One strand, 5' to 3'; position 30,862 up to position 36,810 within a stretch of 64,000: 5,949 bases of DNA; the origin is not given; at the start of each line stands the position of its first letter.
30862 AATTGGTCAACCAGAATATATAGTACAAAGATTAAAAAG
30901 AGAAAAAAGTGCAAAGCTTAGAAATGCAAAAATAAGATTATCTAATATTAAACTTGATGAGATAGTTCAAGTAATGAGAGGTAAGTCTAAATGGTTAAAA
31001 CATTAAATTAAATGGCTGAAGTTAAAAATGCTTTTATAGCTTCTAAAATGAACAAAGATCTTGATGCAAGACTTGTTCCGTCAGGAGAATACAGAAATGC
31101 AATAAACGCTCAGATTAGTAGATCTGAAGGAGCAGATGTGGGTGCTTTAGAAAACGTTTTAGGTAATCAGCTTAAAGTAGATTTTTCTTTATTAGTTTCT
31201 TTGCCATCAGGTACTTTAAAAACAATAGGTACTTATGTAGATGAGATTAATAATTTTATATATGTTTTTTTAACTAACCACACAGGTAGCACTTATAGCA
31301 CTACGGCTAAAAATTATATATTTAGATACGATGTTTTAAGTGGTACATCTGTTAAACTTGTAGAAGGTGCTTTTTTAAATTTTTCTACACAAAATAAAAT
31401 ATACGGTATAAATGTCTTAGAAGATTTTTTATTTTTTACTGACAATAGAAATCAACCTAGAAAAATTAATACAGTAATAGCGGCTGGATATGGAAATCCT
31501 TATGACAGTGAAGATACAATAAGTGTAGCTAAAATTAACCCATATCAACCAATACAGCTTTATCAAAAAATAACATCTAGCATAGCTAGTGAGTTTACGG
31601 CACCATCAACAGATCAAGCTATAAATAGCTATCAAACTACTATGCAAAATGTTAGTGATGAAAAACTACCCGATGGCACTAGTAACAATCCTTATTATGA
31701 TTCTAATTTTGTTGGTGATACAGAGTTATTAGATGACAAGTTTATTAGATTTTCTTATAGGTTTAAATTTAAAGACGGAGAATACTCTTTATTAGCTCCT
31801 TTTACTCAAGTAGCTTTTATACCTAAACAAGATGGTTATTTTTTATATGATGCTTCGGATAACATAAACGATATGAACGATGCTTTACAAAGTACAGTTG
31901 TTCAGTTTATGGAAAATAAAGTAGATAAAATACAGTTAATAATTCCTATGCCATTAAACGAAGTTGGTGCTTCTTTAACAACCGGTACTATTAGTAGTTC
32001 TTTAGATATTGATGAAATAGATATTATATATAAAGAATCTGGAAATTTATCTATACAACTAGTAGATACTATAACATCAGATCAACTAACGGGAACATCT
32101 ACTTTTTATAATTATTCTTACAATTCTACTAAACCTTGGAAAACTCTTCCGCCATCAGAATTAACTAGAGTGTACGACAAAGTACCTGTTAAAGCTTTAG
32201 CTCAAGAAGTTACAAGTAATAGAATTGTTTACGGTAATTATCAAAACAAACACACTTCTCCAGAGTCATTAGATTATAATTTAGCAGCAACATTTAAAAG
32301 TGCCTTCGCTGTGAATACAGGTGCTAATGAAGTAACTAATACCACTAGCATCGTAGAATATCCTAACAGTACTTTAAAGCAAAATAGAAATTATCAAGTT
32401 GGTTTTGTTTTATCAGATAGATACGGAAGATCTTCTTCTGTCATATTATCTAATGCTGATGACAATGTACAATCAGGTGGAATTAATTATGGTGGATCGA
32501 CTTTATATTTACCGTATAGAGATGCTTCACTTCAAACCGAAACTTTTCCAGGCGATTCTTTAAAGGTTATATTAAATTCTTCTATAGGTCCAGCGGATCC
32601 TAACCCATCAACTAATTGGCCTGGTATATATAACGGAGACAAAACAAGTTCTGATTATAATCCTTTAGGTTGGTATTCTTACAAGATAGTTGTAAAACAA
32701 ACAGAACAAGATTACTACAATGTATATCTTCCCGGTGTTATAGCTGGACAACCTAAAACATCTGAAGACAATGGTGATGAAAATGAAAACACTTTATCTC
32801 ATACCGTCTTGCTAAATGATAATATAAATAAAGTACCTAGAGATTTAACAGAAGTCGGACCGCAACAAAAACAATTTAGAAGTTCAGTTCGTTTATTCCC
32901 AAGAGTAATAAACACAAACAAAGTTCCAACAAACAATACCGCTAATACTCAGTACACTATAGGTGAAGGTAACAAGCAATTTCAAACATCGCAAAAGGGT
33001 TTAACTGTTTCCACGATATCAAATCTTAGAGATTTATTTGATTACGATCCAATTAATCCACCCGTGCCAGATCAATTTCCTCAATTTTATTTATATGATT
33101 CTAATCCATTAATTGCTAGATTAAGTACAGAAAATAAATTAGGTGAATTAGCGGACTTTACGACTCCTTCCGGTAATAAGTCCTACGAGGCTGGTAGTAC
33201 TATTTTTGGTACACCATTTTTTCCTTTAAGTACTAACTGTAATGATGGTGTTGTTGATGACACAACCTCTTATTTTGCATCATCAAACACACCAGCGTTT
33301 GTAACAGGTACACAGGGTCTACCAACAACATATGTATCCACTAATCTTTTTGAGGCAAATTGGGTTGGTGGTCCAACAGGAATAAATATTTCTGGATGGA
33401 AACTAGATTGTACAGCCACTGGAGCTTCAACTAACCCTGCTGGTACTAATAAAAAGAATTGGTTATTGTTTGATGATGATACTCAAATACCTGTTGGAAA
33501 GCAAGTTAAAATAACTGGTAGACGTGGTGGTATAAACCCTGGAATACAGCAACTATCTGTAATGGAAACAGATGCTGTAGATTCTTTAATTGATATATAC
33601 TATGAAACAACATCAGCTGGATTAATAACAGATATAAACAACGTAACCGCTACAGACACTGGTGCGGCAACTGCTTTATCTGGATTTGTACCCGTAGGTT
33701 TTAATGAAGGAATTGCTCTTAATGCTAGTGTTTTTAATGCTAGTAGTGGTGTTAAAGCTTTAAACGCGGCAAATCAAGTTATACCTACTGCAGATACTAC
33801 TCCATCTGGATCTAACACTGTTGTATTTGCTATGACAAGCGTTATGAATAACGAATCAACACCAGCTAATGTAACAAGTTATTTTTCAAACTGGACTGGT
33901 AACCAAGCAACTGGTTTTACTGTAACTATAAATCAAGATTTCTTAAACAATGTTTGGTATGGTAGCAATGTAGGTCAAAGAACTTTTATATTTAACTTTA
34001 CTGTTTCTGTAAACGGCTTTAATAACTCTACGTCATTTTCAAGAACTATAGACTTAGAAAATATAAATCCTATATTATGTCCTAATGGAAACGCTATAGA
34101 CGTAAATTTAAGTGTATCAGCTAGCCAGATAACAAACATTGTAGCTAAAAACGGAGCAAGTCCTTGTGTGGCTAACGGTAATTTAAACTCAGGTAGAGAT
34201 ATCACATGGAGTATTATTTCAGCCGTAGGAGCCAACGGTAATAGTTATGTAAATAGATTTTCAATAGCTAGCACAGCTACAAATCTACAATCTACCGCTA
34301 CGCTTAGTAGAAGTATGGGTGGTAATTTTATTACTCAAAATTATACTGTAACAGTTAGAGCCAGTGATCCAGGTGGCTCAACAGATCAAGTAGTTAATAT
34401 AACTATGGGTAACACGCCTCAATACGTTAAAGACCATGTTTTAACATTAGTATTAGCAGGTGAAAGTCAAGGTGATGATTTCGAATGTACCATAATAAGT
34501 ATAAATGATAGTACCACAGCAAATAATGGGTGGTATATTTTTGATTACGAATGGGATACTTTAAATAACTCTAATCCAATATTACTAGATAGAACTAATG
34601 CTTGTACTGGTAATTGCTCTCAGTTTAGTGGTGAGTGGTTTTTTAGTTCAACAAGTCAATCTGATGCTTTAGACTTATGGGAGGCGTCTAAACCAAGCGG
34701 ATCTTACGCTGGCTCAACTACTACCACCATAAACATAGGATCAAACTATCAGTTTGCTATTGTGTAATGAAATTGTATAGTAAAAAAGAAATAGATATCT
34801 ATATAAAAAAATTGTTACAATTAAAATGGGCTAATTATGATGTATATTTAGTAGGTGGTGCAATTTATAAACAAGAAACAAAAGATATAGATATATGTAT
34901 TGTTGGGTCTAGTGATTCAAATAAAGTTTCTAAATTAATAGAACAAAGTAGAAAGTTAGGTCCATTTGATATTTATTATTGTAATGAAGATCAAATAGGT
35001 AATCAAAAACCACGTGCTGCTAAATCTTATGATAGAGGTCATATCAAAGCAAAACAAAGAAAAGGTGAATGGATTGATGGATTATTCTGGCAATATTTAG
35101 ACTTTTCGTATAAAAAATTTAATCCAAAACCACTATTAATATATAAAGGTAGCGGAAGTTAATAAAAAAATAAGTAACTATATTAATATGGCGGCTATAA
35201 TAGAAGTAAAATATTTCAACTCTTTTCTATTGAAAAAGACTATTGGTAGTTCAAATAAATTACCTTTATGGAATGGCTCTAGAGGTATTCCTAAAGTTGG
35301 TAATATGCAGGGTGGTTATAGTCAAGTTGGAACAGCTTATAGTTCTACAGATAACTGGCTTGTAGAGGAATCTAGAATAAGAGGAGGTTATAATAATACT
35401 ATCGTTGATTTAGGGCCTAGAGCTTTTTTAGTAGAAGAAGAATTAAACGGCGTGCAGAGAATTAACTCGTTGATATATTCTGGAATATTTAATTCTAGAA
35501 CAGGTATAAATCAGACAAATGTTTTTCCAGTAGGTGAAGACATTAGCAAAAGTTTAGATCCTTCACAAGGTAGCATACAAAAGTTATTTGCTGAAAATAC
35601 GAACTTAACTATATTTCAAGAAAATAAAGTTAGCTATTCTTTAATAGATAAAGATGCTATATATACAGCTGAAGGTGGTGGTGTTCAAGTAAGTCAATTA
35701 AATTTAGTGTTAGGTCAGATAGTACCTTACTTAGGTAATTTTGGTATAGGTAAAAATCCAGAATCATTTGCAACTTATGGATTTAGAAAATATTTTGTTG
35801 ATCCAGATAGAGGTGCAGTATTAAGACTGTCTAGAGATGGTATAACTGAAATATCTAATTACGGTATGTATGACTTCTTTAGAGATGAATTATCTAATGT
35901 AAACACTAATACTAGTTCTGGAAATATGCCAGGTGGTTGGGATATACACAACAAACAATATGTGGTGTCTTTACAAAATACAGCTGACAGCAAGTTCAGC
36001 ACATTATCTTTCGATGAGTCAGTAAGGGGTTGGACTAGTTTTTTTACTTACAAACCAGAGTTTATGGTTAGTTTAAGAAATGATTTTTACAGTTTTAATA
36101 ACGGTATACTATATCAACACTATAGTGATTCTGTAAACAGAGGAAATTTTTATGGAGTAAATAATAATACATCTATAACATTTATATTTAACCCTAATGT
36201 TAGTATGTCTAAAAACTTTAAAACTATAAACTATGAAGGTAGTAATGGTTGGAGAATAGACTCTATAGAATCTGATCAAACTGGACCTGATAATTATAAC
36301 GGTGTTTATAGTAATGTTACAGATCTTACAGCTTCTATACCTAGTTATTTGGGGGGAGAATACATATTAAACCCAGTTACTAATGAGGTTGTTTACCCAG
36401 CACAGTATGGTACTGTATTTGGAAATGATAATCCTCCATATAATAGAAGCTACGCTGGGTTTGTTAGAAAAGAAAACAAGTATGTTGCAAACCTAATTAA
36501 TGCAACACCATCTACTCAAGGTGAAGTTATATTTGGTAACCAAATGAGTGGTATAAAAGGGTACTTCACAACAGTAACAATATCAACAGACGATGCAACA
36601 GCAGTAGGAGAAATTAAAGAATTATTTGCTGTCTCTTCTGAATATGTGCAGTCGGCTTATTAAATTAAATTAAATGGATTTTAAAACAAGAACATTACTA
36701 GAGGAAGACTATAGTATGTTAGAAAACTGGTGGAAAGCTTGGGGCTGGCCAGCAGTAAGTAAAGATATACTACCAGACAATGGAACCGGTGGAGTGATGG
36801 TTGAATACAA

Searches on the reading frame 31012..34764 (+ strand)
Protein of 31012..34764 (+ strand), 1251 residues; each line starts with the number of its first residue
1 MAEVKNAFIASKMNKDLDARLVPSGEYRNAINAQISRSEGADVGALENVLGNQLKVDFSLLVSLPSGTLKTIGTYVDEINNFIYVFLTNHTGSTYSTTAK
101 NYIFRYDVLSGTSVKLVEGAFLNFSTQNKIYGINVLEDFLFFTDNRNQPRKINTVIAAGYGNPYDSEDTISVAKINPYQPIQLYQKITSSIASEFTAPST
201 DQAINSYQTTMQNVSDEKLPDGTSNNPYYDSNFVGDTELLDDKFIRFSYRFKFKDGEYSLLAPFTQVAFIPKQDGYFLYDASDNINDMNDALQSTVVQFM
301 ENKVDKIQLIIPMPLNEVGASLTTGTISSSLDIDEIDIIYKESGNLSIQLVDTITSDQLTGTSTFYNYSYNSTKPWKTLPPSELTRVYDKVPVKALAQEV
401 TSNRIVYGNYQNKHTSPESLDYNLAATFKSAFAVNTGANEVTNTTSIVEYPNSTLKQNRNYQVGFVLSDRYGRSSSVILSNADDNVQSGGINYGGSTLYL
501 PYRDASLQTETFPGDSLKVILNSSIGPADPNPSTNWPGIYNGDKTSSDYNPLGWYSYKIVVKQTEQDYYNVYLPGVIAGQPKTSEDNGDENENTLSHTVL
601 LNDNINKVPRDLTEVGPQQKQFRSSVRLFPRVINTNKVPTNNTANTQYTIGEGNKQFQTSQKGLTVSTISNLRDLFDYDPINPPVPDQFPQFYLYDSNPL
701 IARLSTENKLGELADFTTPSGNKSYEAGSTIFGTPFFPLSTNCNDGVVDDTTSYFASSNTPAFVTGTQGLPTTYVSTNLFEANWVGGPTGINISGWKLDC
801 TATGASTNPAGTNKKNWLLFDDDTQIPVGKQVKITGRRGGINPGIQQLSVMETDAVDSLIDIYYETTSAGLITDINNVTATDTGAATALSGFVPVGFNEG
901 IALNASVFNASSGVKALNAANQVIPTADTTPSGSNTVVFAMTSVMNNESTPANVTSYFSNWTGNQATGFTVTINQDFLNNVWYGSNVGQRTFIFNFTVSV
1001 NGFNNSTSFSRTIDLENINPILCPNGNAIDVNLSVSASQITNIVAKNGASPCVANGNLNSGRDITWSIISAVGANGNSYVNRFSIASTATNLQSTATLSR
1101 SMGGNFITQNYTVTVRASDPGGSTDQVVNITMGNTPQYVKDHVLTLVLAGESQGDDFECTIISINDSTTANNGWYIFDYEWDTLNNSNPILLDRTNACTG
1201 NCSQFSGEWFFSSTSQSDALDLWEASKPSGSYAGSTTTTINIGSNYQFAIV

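Call 3: search_protein_families(library=pfam, proteins=[window:31012-34764:+], max_evalue=0.1)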
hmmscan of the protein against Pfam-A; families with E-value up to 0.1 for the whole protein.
window:31012-34764:+ (1251 aa): 1 family
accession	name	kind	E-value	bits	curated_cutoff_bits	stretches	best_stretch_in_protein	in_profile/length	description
PF09297.16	Zn_ribbon_NUD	-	0.042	14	24.8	1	786-805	10-29/32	NADH pyrophosphatase zinc ribbon domain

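Call 4: search_protein_families(library=phrogs, proteins=[window:31012-34764:+], max_evalue=0.01)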
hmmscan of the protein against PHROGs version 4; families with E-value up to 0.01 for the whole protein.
window:31012-34764:+ (1251 aa): 1 family
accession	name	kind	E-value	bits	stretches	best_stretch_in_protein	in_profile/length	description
phrog_14478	-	head and packaging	9e-46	157.1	3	4-194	1-189/1474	virion structural protein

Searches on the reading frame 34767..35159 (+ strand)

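Call 3: search_protein_families(library=pfam, proteins=[window:34767-35159:+], max_evalue=0.1)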
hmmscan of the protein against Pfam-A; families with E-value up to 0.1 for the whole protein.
window:34767-35159:+ (131 aa): 2 families
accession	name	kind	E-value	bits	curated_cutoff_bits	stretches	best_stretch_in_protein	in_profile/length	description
PF01909.29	NTP_transf_2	-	0.017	16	21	1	13-61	4-58/93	Nucleotidyltransferase domain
PF22600.2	MTPAP-like_central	-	0.045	14.3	27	1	6-65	22-81/139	Poly(A) RNA polymerase, mitochondrial-like, central palm domain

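Call 4: search_protein_families(library=phrogs, proteins=[window:34767-35159:+], max_evalue=0.01)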
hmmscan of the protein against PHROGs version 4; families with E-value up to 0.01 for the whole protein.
window:34767-35159:+ (131 aa): 1 family
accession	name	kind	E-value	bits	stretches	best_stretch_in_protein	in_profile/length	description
phrog_1614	-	DNA, RNA and nucleotide metabolism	3.7e-05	24.5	1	14-56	25-71/268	nucleotidyltransferase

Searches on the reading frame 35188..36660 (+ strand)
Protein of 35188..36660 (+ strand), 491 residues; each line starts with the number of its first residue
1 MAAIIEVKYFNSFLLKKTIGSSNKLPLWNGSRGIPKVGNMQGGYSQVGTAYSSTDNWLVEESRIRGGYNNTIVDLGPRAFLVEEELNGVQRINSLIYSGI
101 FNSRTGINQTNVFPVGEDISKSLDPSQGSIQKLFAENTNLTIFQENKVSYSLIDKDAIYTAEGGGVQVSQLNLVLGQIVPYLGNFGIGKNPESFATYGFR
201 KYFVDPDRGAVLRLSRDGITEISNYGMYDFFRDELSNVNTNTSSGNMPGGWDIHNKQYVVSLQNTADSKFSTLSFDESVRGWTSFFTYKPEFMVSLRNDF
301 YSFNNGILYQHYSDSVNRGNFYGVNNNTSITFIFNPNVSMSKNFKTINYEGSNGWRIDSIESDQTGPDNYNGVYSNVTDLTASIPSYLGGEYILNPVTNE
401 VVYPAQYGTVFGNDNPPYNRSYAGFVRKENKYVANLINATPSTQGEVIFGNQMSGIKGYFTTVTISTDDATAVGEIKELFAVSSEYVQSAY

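Call 3: search_protein_families(library=pfam, proteins=[window:35188-36660:+], max_evalue=0.1)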
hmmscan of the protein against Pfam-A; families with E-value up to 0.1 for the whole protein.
window:35188-36660:+ (491 aa): 1 family
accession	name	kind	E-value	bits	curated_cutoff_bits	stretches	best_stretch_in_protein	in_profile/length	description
PF25729.1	crAss_MUZ_C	-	6.2e-08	33.4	27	1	317-360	2-43/83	Crassvirus muzzle protein C-terminal domain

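Call 4: search_protein_families(library=phrogs, proteins=[window:35188-36660:+], max_evalue=0.01)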
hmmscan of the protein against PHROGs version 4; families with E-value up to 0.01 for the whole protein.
window:35188-36660:+ (491 aa): 3 families
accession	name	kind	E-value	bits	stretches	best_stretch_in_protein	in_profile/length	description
phrog_14478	-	head and packaging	8.8e-50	170.4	1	63-364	923-1230/1474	virion structural protein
phrog_38031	-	unknown function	9.9e-17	62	1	272-363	199-288/460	-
phrog_18548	-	unknown function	4.3e-16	60.4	1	271-358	3-91/241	-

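Call 65: search_dna_similar(query=window:35188-36660:+, collection=phages, mode=protein, max_evalue=0.001, max_rows=30, rows=spread)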
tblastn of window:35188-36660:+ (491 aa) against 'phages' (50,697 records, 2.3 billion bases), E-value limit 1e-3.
Records with a match: 87; places in all: 96; records where one place covers at least 80% of the query: 9.
Best place of each record, by identity: <60% 87.
By first word of the organism name: Flavobacterium 68; Cellulophaga 15; Tenacibaculum 2; Maribacter 1; Caudoviricetes 1.
By host as written in the record: Flavobacterium sp. BAL314 68; Cellulophaga sp. HaHa_2_95 4; Cellulophaga baltica NN016038 2; Tenacibaculum sp. AHE14PA 2; Cellulophaga baltica #19 2; Cellulophaga baltica #18 2; Cellulophaga baltica NN016046 2; Cellulophaga baltica #13 2; and 3 more.
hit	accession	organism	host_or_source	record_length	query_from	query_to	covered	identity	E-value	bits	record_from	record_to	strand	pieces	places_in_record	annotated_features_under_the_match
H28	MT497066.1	Flavobacterium phage vB_FspP_elemoC_13-1C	Flavobacterium sp. BAL314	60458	81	489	83%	29.0%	2e-29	128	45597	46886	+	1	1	structural protein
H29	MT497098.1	Flavobacterium phage vB_FspP_elemoC_15-9A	Flavobacterium sp. BAL314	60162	81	489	83%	28.8%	5e-29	127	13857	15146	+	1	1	structural protein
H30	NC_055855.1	Flavobacterium phage vB_FspP_elemoD_13-5B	Flavobacterium sp. BAL314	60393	81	489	83%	28.8%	5e-29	127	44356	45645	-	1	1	virion structural protein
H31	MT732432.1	Cellulophaga phage Calle_1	Cellulophaga sp. HaHa_2_95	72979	60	355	60%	36.7%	3e-43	169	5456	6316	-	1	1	structural protein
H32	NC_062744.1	Cellulophaga phage Calle_1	Cellulophaga sp. HaHa_2_95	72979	60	355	60%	36.7%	3e-43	169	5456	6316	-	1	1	virion structural protein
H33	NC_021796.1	Cellulophaga phage phi38:1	Cellulophaga baltica NN016038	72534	60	355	60%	36.7%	4e-43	169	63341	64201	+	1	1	virion structural protein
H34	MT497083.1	Flavobacterium phage vB_FspP_elemoA_11-9C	Flavobacterium sp. BAL314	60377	59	401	70%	28.8%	1e-28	126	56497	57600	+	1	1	structural protein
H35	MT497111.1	Flavobacterium phage vB_FspP_elemoA_5-9B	Flavobacterium sp. BAL314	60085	59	366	63%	30.3%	3e-29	127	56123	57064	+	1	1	structural protein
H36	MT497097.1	Flavobacterium phage vB_FspP_elemoA_15-3D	Flavobacterium sp. BAL314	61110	59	366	63%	30.3%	3e-29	127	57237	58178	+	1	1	structural protein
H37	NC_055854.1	Flavobacterium phage vB_FspP_elemoE_6-9C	Flavobacterium sp. BAL314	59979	59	366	63%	29.9%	4e-29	127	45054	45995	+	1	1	virion structural protein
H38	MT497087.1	Flavobacterium phage vB_FspP_elemoA_13-1B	Flavobacterium sp. BAL314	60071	59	366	63%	29.9%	4e-29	127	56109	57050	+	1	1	structural protein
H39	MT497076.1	Flavobacterium phage vB_FspP_elemoA_1-9B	Flavobacterium sp. BAL314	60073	59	366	63%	29.9%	4e-29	127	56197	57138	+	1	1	structural protein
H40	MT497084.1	Flavobacterium phage vB_FspP_elemoA_12-1B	Flavobacterium sp. BAL314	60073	59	366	63%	29.9%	4e-29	127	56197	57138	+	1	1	structural protein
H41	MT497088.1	Flavobacterium phage vB_FspP_elemoA_13-1E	Flavobacterium sp. BAL314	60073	59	366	63%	29.9%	4e-29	127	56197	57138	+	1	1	structural protein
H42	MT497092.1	Flavobacterium phage vB_FspP_elemoA_13-9B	Flavobacterium sp. BAL314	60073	59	366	63%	29.9%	4e-29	127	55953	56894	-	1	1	structural protein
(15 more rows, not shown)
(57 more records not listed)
